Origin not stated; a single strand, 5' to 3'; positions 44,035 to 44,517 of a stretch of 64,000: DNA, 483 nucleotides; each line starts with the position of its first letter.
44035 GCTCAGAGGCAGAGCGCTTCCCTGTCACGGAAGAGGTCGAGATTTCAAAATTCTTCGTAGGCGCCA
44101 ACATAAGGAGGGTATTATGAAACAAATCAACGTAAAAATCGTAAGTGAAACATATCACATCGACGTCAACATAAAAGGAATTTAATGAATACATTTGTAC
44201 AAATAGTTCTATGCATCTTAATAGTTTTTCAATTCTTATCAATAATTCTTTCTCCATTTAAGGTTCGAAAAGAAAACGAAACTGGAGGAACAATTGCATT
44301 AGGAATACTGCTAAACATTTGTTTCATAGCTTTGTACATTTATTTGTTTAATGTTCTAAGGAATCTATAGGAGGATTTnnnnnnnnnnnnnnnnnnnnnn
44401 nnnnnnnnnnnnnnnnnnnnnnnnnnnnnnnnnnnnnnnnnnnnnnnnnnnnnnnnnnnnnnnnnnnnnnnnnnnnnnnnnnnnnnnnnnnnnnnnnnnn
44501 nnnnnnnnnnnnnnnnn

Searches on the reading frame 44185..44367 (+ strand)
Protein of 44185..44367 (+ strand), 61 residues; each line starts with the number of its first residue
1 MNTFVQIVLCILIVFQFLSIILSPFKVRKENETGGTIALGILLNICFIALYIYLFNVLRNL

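Call 52: search_protein_families(library=pfam, max_evalue=0.1, proteins=[window:44185-44367:+])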
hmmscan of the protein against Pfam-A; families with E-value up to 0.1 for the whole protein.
window:44185-44367:+ (61 aa): 1 family
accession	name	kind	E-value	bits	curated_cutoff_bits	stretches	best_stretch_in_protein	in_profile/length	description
PF03994.20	DUF350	-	0.0087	16.6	26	1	6-58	14-65/133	Domain of Unknown Function (DUF350)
